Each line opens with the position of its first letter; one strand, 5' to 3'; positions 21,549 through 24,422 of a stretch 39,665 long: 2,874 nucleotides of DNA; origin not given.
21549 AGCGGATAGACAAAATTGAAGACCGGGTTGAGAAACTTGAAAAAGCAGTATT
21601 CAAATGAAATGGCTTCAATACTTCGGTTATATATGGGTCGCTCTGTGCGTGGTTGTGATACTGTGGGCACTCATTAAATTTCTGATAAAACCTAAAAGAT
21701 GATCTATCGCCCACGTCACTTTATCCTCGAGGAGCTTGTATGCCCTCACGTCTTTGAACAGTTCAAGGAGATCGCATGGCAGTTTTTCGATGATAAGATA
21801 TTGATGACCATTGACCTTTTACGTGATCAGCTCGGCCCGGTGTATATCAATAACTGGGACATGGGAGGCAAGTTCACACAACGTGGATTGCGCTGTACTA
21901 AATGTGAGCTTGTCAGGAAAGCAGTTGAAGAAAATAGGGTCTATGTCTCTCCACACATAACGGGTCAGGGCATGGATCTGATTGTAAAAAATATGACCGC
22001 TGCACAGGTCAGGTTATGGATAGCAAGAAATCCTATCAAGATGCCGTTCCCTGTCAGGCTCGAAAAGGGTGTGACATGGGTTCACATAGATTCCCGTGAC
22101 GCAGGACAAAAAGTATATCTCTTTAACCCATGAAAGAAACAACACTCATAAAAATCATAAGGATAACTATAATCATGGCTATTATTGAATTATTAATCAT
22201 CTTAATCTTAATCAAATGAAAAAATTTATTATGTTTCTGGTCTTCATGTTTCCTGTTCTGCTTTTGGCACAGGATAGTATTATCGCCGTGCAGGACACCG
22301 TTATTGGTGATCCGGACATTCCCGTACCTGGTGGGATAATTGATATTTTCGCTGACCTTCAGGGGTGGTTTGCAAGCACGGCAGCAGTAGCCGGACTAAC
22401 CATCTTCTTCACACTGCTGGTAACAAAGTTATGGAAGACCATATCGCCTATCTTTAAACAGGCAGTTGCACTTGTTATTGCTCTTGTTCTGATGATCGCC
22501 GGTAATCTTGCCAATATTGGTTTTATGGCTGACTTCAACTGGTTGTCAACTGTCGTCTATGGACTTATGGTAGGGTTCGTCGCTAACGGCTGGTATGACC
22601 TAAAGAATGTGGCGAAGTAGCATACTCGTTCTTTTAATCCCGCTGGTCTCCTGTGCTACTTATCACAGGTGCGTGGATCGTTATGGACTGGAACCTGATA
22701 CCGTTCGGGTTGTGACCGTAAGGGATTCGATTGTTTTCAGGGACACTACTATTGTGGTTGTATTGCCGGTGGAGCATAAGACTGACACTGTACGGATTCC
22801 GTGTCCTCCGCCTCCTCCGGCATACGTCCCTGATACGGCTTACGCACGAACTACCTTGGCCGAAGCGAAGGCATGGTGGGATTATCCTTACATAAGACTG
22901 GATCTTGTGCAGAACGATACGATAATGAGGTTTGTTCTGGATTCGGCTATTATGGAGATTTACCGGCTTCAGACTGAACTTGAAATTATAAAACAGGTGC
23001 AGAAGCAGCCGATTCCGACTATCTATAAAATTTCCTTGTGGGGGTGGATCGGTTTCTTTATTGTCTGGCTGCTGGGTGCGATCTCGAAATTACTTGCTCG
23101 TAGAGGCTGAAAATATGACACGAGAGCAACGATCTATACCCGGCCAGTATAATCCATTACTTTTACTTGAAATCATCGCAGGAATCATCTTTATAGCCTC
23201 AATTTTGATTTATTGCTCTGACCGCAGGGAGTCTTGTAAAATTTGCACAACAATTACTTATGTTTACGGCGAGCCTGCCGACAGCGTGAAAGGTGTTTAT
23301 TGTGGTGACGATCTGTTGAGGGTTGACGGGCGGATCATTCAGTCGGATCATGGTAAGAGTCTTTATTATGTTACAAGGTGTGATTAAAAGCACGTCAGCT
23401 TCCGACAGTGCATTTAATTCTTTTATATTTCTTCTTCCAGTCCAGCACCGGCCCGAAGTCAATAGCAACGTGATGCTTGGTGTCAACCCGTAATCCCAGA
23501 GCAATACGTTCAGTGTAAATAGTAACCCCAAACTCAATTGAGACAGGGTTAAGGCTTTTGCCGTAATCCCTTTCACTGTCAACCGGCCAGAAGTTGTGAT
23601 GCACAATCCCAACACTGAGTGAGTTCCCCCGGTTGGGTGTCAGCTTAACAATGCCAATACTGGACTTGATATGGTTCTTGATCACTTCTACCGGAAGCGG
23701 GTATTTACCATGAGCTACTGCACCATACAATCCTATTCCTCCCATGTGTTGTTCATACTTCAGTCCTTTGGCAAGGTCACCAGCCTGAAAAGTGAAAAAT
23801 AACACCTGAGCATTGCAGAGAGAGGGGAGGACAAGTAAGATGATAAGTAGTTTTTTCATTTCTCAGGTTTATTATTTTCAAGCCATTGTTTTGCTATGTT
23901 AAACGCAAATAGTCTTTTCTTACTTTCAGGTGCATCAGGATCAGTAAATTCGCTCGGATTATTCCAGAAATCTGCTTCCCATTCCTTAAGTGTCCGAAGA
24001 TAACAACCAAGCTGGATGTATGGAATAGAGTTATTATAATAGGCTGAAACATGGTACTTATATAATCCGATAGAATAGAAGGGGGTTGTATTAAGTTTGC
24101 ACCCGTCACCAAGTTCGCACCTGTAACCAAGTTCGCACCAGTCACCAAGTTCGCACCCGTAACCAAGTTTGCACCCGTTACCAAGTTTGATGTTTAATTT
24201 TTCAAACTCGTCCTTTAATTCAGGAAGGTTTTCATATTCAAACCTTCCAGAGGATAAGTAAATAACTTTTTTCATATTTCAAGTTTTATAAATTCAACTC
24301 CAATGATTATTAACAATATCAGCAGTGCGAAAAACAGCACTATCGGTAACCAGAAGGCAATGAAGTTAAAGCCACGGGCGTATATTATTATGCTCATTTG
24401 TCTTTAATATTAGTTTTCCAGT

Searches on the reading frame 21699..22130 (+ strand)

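Call 8: search_protein_families(library=phrogs, proteins=[window:21699-22130:+], max_evalue=0.001)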
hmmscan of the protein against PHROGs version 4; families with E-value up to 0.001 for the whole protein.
window:21699-22130:+ (144 aa): 2 families
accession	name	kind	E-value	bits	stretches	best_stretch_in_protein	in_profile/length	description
phrog_894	-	lysis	1.3e-16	61.5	1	2-136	44-165/389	endolysin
phrog_35417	-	unknown function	0.00067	21.2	0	84-144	18-84/99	-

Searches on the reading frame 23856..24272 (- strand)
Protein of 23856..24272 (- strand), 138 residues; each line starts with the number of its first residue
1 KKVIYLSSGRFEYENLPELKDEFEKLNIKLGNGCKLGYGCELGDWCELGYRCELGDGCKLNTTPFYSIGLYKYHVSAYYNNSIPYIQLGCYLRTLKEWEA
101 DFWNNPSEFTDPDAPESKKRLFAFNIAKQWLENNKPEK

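Call 14: search_protein_families(library=pfam, proteins=[window:23856-24272:-], max_evalue=0.01)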
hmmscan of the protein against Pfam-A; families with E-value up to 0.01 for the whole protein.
window:23856-24272:- (138 aa): 1 family
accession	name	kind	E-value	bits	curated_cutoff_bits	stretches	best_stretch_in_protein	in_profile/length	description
PF00132.30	Hexapep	-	0.0014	18.7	27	1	28-60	2-34/36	Bacterial transferase hexapeptide (six repeats)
